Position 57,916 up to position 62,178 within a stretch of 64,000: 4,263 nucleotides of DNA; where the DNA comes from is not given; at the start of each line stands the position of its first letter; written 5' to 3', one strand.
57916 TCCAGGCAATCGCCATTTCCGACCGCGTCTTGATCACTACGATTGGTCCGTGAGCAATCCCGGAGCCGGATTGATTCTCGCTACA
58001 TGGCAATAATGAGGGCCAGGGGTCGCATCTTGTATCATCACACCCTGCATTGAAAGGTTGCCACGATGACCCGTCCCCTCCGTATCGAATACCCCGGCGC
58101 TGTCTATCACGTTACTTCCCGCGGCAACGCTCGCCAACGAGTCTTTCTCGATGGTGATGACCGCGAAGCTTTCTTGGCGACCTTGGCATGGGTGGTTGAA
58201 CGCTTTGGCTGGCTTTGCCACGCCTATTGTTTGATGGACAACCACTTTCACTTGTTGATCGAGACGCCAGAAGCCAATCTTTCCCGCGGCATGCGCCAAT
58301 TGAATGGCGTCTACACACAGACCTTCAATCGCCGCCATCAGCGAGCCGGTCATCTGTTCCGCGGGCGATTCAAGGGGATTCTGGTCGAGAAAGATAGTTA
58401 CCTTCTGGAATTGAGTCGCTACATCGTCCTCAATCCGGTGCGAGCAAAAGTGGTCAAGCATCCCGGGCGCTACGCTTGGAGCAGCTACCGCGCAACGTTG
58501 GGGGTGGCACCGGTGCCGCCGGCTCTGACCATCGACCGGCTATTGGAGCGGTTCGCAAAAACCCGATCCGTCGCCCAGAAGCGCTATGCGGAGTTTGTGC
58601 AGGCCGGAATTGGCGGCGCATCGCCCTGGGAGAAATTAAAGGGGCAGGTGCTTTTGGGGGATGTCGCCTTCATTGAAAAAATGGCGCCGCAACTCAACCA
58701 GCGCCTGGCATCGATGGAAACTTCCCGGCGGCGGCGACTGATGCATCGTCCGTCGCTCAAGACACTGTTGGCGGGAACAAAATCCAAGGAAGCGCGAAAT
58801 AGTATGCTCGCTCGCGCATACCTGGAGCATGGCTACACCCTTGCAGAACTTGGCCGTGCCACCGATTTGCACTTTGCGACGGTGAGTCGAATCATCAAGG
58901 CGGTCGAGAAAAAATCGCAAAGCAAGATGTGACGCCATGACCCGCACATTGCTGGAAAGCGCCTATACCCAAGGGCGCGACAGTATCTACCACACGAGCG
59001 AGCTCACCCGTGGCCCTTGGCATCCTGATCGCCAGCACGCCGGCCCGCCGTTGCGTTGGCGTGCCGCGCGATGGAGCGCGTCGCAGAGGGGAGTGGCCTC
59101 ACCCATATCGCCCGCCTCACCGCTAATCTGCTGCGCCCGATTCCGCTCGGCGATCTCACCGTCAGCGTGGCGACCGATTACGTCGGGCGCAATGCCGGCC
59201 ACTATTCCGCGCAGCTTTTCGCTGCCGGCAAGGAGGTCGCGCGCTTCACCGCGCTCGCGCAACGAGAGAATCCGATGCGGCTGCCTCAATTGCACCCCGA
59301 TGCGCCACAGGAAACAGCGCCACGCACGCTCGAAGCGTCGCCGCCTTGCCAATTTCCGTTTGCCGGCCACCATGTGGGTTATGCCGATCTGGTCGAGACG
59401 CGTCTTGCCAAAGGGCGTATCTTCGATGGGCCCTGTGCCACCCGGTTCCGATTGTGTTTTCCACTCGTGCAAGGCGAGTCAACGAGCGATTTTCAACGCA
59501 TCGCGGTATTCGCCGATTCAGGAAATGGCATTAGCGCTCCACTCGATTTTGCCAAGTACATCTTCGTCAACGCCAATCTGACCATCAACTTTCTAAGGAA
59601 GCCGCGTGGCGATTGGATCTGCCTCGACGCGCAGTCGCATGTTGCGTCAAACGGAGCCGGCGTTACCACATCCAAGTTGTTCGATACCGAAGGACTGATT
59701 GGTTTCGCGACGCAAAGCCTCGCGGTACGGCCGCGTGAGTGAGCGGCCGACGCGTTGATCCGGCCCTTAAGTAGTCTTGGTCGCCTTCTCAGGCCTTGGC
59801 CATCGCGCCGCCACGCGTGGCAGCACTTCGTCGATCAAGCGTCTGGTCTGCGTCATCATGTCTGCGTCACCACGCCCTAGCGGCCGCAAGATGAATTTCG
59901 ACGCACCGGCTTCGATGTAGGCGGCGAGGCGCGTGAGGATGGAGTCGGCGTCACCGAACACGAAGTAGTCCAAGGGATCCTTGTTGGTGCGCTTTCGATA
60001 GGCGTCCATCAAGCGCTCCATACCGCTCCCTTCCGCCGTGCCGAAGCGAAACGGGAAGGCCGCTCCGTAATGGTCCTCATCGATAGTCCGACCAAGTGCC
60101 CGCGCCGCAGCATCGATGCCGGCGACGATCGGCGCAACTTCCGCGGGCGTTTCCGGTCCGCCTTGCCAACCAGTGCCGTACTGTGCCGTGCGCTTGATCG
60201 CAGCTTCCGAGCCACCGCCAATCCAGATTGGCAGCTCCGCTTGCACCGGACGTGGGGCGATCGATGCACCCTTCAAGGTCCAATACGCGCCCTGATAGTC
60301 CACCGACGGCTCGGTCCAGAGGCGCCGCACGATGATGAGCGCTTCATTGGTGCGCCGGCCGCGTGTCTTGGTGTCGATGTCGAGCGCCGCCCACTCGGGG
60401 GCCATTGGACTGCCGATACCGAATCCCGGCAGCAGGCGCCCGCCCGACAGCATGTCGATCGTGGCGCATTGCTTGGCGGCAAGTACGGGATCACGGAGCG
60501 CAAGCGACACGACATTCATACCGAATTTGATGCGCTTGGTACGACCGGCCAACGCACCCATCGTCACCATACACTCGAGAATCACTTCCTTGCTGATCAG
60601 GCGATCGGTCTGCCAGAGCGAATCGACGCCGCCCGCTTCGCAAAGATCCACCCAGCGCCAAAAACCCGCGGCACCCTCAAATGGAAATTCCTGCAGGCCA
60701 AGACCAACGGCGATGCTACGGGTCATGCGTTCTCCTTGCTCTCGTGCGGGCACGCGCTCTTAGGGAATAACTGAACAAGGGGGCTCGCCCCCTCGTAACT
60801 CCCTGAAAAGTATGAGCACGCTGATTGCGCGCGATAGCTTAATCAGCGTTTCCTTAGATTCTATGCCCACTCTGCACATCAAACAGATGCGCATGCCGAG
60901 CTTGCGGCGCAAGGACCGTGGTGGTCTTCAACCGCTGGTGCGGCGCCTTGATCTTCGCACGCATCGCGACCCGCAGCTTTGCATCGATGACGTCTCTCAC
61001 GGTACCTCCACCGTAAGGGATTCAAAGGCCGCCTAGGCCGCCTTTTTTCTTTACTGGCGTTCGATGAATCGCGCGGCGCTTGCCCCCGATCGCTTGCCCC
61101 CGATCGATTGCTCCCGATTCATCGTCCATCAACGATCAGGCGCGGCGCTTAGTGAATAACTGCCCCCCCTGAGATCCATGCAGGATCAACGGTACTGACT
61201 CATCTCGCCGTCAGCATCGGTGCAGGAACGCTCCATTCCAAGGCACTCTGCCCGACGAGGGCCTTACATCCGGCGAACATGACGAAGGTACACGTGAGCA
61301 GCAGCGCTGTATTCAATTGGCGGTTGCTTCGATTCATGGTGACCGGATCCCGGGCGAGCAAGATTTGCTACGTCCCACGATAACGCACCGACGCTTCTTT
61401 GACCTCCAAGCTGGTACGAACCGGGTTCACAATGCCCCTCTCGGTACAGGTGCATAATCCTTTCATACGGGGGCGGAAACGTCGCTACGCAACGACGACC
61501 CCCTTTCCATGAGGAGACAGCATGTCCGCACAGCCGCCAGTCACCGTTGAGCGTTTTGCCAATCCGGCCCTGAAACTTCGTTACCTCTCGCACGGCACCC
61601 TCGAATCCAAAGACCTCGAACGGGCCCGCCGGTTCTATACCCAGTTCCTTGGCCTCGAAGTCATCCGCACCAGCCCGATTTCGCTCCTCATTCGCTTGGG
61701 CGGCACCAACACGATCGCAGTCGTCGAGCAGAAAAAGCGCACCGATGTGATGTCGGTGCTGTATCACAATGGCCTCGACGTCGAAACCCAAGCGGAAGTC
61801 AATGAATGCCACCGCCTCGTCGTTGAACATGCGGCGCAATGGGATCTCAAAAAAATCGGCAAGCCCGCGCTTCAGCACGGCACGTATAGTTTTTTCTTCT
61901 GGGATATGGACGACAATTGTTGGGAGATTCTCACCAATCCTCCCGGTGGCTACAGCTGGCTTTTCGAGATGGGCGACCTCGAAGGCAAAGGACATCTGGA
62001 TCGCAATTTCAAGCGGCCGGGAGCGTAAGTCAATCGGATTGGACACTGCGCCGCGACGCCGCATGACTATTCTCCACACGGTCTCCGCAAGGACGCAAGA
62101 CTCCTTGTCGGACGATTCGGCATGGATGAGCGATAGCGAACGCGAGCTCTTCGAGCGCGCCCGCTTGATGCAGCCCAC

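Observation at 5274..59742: About 17 of ~59 loci are frame-disrupted, nonsense-interrupted or reduced to stumps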

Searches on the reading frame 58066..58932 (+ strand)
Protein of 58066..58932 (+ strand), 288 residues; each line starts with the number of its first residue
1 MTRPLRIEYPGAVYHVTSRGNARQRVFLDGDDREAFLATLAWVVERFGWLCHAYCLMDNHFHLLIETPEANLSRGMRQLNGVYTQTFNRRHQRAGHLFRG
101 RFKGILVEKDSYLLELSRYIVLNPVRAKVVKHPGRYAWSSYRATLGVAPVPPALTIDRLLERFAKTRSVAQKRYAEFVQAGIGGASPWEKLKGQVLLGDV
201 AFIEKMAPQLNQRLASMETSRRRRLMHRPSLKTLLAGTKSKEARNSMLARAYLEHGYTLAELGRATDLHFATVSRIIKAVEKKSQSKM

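Call 14: search_protein_families(library=pfam, proteins=[window:58066-58932:+])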
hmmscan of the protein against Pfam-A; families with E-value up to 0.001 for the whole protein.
window:58066-58932:+ (288 aa): 1 family
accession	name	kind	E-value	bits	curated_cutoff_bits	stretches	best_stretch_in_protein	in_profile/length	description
PF01797.21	Y1_Tnp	-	3.5e-12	46.9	23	1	13-120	6-118/121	Transposase IS200 like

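Call 46: find_encoding_contigs(protein=window:58066-58932:+, flank=10000, max_places=10)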
Protein window:58066-58932:+ (288 aa): 3 contigs read that carry it; 3 places shown.
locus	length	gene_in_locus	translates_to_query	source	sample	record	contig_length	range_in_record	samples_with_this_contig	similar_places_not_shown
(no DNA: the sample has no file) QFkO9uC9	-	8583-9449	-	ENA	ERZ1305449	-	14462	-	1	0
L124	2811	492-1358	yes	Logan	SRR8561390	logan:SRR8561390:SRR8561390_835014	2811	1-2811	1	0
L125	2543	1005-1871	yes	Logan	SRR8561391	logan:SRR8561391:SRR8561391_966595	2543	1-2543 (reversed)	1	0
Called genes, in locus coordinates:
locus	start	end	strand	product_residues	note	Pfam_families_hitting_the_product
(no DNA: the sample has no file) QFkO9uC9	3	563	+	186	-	?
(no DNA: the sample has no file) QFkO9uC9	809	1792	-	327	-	PF03401:TctC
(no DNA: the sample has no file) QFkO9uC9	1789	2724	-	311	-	PF00291:PALP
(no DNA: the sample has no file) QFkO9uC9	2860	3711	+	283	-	PF13424:TPR_12 (faint), PF07719:TPR_2 (faint)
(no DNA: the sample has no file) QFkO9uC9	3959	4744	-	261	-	PF00561:Abhydrolase_1, PF12697:Abhydrolase_6, PF12146:Hydrolase_4, PF08386:Abhydrolase_4 (weak)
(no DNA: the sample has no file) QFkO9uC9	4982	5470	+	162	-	-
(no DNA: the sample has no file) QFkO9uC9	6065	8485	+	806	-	PF19190:BACON_2 (weak)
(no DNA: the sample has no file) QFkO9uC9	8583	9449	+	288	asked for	PF01797:Y1_Tnp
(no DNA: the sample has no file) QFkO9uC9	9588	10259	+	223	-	PF20789:4HBT_3C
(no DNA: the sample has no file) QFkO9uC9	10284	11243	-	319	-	PF00296:Bac_luciferase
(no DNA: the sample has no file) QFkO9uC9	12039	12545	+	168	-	-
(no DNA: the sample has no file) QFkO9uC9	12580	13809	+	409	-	PF02771:Acyl-CoA_dh_N (weak), PF08028:Acyl-CoA_dh_2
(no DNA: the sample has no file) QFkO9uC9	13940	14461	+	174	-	?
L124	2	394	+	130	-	?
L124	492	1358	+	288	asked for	PF01797:Y1_Tnp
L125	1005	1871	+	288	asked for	PF01797:Y1_Tnp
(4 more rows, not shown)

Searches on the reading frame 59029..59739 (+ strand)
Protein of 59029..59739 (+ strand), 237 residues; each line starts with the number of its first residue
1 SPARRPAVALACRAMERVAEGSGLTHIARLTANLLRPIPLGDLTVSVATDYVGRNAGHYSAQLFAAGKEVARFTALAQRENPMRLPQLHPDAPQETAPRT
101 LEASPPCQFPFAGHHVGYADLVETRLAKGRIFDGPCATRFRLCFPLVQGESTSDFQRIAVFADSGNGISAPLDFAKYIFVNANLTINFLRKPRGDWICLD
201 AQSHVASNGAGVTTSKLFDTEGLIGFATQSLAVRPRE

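Call 37: search_protein_families(library=pfam, max_evalue=0.01, proteins=[window:59029-59739:+])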
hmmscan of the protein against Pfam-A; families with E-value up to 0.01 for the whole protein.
window:59029-59739:+ (237 aa): 3 families
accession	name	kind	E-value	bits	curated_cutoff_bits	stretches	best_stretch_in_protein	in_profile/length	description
PF20789.3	4HBT_3C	-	4.5e-20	72.7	24.1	1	107-233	7-140/140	Acyl-CoA thioesterase C-terminal domain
PF13622.12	4HBT_3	-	2e-08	34.8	24.3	1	7-76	16-81/83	Acyl-CoA thioesterase N-terminal domain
PF03061.28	4HBT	-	0.00011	22.8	20.6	0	27-68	33-75/79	Thioesterase superfamily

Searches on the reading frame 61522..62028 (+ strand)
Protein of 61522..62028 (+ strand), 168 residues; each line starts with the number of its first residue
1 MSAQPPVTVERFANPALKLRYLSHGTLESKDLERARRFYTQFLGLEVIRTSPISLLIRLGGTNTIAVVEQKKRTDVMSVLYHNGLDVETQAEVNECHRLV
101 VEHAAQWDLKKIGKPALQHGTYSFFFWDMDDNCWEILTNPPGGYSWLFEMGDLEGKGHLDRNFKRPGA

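Call 69: search_protein_families(library=pfam, max_evalue=0.01, proteins=[window:61522-62028:+])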
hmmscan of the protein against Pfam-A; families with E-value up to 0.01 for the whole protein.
window:61522-62028:+ (168 aa): 2 families
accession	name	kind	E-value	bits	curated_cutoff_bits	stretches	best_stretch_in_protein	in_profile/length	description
PF22677.2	Ble-like_N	-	0.00091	19.4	24.5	1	31-49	11-29/41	Bleomycin resistance protein-like N-terminal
PF00903.31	Glyoxalase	-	0.0016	19.3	20.6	1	24-66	4-33/121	Glyoxalase/Bleomycin resistance protein/Dioxygenase superfamily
